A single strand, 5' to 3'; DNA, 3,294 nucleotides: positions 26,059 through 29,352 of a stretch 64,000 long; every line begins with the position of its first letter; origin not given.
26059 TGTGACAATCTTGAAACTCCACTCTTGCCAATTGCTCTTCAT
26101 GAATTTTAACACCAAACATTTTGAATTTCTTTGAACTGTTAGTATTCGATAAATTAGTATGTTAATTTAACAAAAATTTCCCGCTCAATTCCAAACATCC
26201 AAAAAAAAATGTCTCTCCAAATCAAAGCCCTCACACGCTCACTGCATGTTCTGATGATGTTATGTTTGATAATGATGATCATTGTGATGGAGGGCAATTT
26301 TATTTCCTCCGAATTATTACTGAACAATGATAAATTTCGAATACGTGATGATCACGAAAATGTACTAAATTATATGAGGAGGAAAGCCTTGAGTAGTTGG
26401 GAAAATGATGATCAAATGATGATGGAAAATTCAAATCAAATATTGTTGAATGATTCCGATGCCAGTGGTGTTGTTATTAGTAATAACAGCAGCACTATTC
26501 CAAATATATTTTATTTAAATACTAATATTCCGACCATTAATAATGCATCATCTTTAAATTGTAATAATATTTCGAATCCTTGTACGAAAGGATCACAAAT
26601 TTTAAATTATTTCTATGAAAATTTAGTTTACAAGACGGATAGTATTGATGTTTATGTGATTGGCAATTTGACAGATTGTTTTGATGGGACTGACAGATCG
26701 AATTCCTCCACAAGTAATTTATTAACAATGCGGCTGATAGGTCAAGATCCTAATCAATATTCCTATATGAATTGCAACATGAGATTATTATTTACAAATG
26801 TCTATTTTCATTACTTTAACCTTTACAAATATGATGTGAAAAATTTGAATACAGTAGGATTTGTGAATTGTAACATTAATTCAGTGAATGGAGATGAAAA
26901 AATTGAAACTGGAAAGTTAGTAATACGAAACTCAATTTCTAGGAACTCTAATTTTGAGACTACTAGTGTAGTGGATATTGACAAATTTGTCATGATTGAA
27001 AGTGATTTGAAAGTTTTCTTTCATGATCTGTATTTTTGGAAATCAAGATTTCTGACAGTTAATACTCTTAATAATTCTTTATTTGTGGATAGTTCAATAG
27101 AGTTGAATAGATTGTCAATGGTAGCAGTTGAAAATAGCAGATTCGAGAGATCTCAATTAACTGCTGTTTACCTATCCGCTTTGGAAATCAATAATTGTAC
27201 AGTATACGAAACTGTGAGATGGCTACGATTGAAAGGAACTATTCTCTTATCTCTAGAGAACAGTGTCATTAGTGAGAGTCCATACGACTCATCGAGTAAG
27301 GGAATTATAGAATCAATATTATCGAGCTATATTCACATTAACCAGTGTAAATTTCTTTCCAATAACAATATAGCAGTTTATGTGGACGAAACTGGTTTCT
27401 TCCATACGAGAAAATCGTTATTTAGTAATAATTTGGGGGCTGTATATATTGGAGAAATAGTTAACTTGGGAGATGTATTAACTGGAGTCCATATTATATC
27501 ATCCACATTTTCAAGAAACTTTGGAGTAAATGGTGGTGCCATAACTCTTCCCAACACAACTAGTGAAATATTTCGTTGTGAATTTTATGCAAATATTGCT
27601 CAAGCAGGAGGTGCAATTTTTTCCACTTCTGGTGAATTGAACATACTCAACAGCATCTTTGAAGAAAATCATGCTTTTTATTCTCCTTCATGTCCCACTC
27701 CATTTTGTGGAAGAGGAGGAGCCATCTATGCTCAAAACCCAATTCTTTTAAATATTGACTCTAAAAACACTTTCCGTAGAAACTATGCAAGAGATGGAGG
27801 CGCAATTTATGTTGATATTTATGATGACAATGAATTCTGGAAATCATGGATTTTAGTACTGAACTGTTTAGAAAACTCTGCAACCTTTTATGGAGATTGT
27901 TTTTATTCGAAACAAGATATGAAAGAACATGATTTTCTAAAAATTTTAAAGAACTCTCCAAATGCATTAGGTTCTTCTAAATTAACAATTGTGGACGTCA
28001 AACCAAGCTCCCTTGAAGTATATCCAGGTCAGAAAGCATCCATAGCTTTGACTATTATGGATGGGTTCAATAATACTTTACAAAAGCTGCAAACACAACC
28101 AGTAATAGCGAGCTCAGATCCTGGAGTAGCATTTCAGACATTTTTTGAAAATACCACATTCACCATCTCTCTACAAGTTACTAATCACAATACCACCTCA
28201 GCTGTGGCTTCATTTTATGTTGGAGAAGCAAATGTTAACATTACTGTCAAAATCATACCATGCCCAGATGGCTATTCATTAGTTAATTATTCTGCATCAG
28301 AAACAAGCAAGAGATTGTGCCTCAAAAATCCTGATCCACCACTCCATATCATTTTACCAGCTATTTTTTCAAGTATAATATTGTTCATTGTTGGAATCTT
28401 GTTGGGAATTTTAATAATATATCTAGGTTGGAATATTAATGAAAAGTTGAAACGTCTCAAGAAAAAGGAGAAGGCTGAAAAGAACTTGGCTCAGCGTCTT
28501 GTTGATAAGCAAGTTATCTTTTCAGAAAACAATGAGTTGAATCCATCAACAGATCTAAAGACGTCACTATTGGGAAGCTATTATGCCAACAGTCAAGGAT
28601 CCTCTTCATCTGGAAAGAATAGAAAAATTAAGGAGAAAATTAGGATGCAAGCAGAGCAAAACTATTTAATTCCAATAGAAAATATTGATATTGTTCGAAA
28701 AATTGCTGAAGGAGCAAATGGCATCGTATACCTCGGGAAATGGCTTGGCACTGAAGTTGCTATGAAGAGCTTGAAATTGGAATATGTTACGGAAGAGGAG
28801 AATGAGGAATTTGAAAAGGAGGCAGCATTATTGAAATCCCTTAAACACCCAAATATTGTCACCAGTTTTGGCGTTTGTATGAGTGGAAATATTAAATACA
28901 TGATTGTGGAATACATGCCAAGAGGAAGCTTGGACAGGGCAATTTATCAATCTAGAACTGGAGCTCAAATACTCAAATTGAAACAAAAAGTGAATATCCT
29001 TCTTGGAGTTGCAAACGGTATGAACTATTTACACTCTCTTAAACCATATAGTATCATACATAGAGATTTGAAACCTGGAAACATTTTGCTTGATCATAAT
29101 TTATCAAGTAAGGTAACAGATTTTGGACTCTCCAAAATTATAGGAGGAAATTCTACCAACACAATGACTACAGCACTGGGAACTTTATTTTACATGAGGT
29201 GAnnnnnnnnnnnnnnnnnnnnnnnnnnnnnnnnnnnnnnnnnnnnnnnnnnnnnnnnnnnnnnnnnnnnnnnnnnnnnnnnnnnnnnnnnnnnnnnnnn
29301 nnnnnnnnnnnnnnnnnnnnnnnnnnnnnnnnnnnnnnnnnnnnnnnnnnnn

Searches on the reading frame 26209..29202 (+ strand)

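Call 46: search_protein_families(library=pfam, proteins=[window:26209-29202:+], max_evalue=0.001)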
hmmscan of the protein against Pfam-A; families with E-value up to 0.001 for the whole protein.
window:26209-29202:+ (997 aa): 3 families
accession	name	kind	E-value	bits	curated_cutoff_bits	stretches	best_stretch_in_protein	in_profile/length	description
PF00069.31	Pkinase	-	1.4e-34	120.2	31.7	1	828-996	3-164/263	Protein kinase domain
PF07714.23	PK_Tyr_Ser-Thr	-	2.3e-34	119.3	23.1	1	827-986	2-160/258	Protein tyrosine and serine/threonine kinase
PF02415.23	Chlam_PMP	-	9.8e-05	22.7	20.6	0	481-509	1-19/19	Chlamydia polymorphic membrane protein (Chlamydia_PMP) repeat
